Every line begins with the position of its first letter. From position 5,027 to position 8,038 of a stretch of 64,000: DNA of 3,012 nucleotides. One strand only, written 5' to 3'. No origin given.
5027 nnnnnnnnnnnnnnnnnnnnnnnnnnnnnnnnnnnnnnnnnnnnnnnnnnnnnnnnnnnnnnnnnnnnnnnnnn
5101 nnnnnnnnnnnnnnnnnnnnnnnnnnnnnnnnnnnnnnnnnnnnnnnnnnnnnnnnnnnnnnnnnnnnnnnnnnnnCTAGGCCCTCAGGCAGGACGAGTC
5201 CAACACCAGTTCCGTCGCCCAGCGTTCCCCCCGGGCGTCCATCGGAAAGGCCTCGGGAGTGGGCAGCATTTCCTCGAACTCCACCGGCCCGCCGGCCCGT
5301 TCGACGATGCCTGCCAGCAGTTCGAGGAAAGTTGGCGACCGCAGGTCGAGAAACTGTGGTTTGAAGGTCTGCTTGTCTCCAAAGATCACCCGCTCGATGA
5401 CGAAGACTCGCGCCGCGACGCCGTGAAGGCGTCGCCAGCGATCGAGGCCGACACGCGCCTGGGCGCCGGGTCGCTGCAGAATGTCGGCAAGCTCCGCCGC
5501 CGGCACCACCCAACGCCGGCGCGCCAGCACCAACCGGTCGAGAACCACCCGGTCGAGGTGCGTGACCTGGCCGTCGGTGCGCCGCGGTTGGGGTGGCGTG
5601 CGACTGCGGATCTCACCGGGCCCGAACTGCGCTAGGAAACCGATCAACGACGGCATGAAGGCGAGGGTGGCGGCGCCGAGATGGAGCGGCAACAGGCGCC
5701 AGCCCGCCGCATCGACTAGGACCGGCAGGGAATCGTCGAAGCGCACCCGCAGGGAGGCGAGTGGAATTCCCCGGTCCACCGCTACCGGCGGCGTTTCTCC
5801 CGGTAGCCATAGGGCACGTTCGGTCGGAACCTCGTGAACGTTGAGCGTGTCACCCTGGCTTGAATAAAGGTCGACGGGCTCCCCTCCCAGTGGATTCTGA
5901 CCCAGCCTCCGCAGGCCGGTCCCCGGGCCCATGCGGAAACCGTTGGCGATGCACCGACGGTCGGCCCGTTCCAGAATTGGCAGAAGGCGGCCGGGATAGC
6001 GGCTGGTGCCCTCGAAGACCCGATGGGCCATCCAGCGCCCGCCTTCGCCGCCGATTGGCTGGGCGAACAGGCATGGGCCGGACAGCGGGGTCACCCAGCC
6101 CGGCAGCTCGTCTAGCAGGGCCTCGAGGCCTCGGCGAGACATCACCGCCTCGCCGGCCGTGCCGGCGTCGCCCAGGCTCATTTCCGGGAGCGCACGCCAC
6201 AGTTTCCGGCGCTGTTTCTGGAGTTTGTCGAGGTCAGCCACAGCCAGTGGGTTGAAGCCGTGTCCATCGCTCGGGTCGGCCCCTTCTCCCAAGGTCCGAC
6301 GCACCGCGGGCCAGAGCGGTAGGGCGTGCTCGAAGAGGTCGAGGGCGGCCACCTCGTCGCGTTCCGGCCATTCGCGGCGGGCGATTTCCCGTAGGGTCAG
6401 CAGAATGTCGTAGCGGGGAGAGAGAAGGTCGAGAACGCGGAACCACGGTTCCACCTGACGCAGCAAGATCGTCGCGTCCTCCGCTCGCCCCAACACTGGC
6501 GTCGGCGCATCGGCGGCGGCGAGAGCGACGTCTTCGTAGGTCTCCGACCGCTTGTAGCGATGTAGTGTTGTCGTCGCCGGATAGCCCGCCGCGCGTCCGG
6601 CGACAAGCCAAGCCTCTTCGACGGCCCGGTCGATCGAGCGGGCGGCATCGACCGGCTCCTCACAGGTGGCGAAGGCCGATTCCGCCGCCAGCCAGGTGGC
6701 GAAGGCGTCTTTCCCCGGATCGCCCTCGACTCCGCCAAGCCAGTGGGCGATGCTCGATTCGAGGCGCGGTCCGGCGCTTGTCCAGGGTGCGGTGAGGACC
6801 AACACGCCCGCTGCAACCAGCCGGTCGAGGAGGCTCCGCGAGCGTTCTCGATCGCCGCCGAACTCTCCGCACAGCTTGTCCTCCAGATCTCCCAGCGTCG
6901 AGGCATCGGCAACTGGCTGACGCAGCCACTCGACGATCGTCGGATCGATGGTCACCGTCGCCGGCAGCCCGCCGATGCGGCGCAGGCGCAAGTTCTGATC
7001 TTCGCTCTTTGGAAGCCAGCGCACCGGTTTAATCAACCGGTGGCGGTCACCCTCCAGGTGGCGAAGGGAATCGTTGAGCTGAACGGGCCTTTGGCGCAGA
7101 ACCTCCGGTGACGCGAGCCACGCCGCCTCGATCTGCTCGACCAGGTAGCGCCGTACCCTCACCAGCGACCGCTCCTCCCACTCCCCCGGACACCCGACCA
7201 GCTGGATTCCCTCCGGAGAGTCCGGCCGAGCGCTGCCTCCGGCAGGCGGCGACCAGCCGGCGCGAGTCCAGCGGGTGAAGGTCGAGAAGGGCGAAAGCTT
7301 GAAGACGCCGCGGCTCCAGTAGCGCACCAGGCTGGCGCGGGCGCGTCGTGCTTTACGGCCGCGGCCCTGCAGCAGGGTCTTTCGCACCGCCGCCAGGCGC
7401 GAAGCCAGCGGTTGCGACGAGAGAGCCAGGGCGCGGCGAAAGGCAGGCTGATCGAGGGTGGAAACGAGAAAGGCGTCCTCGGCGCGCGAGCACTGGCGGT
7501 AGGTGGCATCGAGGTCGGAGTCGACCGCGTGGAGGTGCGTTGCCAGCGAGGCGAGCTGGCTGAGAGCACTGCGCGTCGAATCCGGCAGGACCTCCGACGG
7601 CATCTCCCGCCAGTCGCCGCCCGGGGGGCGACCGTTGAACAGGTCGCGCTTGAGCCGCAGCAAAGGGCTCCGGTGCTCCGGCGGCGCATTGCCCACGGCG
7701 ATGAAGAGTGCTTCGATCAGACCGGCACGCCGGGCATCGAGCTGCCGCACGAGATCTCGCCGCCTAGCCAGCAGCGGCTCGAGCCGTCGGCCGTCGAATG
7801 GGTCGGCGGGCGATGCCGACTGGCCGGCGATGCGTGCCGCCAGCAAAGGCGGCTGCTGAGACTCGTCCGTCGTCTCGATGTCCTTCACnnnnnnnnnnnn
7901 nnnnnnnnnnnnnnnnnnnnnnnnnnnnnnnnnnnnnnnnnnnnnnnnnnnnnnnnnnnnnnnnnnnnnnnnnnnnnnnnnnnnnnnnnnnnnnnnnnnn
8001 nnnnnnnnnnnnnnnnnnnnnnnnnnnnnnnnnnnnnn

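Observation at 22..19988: Atypical tRNA-dependent RiPP island: split LanB, three stand-alone SpaB_C-like proteins, a JmjC oxygenase and a LysRS-like paralogue, with no LanC/YcaO/rSAM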

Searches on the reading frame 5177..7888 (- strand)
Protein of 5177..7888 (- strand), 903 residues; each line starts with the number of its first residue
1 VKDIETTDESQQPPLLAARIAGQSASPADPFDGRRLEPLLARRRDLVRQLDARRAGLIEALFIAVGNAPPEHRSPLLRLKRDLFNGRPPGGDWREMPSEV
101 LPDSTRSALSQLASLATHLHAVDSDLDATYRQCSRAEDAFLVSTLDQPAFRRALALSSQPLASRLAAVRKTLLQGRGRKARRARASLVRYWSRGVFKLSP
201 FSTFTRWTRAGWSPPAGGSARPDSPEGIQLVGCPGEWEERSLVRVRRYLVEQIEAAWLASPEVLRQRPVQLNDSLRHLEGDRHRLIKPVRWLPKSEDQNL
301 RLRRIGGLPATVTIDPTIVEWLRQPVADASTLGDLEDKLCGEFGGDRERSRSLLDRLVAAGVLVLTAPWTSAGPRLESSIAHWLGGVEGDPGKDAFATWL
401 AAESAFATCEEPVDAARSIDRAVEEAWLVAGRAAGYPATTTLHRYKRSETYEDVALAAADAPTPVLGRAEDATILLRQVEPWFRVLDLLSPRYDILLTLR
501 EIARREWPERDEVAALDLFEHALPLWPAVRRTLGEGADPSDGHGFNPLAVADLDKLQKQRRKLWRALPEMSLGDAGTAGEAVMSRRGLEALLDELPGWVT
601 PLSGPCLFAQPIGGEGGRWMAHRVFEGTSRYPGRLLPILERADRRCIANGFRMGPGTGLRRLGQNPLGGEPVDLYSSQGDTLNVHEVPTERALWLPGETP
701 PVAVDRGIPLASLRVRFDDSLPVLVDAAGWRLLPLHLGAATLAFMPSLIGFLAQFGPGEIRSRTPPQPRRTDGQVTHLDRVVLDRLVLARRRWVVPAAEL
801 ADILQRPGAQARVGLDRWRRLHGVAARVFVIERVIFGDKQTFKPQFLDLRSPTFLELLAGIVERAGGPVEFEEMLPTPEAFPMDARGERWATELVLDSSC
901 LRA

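Call 3: search_protein_families(library=pfam, proteins=[window:5177-7888:-], max_evalue=0.1)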
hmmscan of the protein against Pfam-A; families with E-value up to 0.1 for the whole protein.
window:5177-7888:- (903 aa): 1 family
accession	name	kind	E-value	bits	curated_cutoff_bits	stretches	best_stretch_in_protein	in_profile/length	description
PF04738.18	Lant_dehydr_N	-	2.5e-15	56.1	28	2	147-370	2-202/649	Lantibiotic dehydratase, N terminus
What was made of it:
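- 5177..7888 (-): LanB-N: stand-alone glutamylation-type protein (903 aa, GTG start), thiopeptide/TbtB type. Pfam Lant_dehydr_N 2.5e-15 (call 3).
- Checked: 5177-7888(-): Pfam Lant_dehydr_N 2.5e-15 (call 3).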

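Call 7: search_protein_families(library=ncbifam, proteins=[window:5177-7888:-], max_evalue=0.1)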
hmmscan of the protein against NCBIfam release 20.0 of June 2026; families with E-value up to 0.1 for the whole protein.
window:5177-7888:- (903 aa): 0 families

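Call 18: find_homologous_proteins(query=window:5177-7888:-, max_evalue=0.00001)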
Query window:5177-7888:- (903 aa): 4 proteins with E <= 0.00001 among 8000 candidates.
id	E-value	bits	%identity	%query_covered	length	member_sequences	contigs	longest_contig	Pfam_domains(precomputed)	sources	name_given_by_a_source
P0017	0.0e+0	2030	100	100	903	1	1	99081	PF04738.19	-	-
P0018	1.1e-91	326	33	94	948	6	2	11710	PF04738.19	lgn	-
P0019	5.8e-89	317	29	91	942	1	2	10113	PF04738.19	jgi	jgi:hypothetical protein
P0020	1.2e-88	316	34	98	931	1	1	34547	PF04738.19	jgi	jgi:hypothetical protein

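Call 19: find_encoding_contigs(protein=P0020, flank=10000, max_places=3)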
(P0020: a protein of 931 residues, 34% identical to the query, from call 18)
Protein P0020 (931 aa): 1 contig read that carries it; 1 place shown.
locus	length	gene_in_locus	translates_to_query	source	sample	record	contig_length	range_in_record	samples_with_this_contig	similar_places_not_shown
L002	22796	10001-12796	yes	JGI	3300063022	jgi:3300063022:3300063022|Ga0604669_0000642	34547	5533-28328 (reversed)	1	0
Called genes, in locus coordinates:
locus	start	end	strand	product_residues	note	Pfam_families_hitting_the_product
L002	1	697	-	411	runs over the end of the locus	PF13439:Glyco_transf_4, PF13579:Glyco_trans_4_4, PF00534:Glycos_transf_1, PF13692:Glyco_trans_1_4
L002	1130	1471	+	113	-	PF13744:HTH_37, PF13560:HTH_31 (weak), PF01381:HTH_3 (faint)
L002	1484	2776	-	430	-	PF13439:Glyco_transf_4, PF13579:Glyco_trans_4_4, PF00534:Glycos_transf_1, PF13692:Glyco_trans_1_4, PF13524:Glyco_trans_1_2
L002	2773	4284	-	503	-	PF00953:Glycos_transf_4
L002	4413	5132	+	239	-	-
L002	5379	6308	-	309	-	PF13793:Pribosyltran_N, PF00156:Pribosyltran, PF14572:Pribosyl_synth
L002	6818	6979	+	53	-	-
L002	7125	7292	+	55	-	-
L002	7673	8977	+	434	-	PF05147:LANC_like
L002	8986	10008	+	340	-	PF14028:Lant_dehydr_C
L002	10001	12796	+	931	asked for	PF04738:Lant_dehydr_N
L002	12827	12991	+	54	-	-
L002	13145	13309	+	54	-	-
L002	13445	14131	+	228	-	-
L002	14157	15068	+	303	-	PF14028:Lant_dehydr_C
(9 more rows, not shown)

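Call 20: find_encoding_contigs(protein=P0018, flank=10000, max_places=3)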
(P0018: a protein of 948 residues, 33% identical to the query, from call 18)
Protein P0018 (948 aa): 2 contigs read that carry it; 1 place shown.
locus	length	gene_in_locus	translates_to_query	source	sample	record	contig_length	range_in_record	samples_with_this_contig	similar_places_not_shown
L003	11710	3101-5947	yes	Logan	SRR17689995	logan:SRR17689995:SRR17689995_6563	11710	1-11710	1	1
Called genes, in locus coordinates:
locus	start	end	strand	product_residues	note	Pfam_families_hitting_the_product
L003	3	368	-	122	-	?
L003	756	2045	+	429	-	PF05147:LANC_like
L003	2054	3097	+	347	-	PF14028:Lant_dehydr_C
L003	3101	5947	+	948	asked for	PF04738:Lant_dehydr_N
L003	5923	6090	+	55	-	-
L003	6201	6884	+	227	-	-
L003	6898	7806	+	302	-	PF14028:Lant_dehydr_C (weak)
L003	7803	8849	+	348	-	PF14028:Lant_dehydr_C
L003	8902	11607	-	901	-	PF00675:Peptidase_M16 (faint), PF05193:Peptidase_M16_C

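Call 21: find_encoding_contigs(protein=P0019, flank=10000, max_places=3)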
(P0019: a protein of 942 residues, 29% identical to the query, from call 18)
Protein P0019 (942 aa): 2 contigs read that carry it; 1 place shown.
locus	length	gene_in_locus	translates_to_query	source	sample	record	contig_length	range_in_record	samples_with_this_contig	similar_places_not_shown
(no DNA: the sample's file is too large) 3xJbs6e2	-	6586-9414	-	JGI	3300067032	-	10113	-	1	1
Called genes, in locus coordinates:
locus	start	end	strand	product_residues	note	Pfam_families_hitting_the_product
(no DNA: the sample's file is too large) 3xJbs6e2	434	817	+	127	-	PF04379:DUF525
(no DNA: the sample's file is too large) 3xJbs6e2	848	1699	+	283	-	PF00106:adh_short, PF08659:KR (weak), PF13561:adh_short_C2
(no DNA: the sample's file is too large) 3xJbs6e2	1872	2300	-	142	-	-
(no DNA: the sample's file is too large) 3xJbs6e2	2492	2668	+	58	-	-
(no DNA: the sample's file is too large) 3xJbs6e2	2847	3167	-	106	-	-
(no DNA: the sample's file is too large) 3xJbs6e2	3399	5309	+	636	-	-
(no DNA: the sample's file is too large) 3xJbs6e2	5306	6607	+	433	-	PF05147:LANC_like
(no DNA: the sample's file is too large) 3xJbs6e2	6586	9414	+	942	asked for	PF04738:Lant_dehydr_N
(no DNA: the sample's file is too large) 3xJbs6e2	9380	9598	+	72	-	-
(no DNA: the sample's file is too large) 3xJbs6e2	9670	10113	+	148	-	?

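Call 28: find_related_loci(query=A1, collection=genome_contigs, flank=10000)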
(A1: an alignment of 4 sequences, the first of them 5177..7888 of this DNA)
Query A1 (903 aa) in genome_contigs; peptide patterns used: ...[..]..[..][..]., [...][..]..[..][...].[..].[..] (x = any residue, [..] = any of these).
68 stretches matched a pattern; 38 encode a relative of the query (tblastn E <= 1e-3); 38 distinct loci.
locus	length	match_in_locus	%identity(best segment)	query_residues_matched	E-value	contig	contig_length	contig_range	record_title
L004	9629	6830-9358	36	19-898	3e-118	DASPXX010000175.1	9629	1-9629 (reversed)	MAG TPA_asm: Thermoanaerobaculia bacterium isolate SMAG_U11578 k141_695796, whole genome shotgun sequence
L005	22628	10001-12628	35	6-898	4e-112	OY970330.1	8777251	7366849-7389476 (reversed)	MAG: Thermoanaerobaculaceae bacterium isolate MFD05537.bin.c.1 genome assembly, chromosome: 1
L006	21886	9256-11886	34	18-898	3e-106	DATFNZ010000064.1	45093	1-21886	MAG TPA_asm: Thermoanaerobaculia bacterium isolate SMAG_U9264 k141_1802741, whole genome shotgun sequence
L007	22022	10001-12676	33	1-903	2e-106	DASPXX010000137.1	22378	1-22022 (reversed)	MAG TPA_asm: Thermoanaerobaculia bacterium isolate SMAG_U11578 k141_1187662, whole genome shotgun sequence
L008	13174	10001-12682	34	7-903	2e-103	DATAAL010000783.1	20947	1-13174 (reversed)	MAG TPA_asm: Longimicrobiaceae bacterium isolate SMAG_U6671 k141_500562, whole genome shotgun sequence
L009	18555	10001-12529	33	48-898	9e-117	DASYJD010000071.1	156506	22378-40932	MAG TPA_asm: Thermoanaerobaculia bacterium isolate SMAG_U4286 k141_1136062, whole genome shotgun sequence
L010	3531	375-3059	31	1-902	9e-94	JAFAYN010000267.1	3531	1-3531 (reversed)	MAG: Gemmatimonadota bacterium isolate CP_BM_RX_R8_16 BM_RX_R8_k147_3135118, whole genome shotgun sequence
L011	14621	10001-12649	30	10-898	5e-92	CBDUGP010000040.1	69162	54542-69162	MAG TPA_asm: uncultured bacterium isolate SRR22808116_maxbin2_13 genome assembly, contig: ERZ25043450.117, whole genome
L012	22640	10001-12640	30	15-903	6e-87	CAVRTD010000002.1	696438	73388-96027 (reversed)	MAG: Terriglobia bacterium isolate MFD05513.bin.1.273 genome assembly, contig: contig_12828, whole genome shotgun sequen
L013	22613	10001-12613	29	16-898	4e-86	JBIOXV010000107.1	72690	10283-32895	MAG: Thermoanaerobaculia bacterium isolate MAG047 k127_402184, whole genome shotgun sequence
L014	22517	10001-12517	31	54-902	2e-85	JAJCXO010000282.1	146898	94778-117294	MAG: Acidobacteriota bacterium isolate OFTM223 OFTM223_281, whole genome shotgun sequence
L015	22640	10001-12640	32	16-898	5e-78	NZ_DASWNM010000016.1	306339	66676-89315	MAG: Longimicrobium sp. isolate SMAG_U3414 k141_602939, whole genome shotgun sequence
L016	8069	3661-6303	31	16-899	3e-73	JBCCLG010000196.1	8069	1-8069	MAG: Acidobacteriota bacterium isolate P01_C01_bin.21 k141_305256_length_8069_cov_13.0000, whole genome shotgun sequence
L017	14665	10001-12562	31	43-898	3e-73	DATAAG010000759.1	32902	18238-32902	MAG TPA_asm: Longimicrobium sp. isolate SMAG_U6666 k141_2039881, whole genome shotgun sequence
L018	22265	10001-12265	32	141-901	2e-72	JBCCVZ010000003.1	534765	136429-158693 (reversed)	MAG: Acidobacteriota bacterium isolate P01_E01_bin.5 k141_1372346_length_534765_cov_52.1614, whole genome shotgun sequen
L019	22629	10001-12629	36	15-901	6e-93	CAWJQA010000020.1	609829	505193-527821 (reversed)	MAG: uncultured Holophagales bacterium isolate MFD02979.bin.2.191 genome assembly, contig: contig_87685, whole genome sh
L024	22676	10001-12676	30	4-898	2e-83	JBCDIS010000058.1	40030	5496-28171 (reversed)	MAG: Acidobacteriota bacterium isolate P01_H01_bin.185 k141_1068400_length_40030_cov_12.3320, whole genome shotgun seque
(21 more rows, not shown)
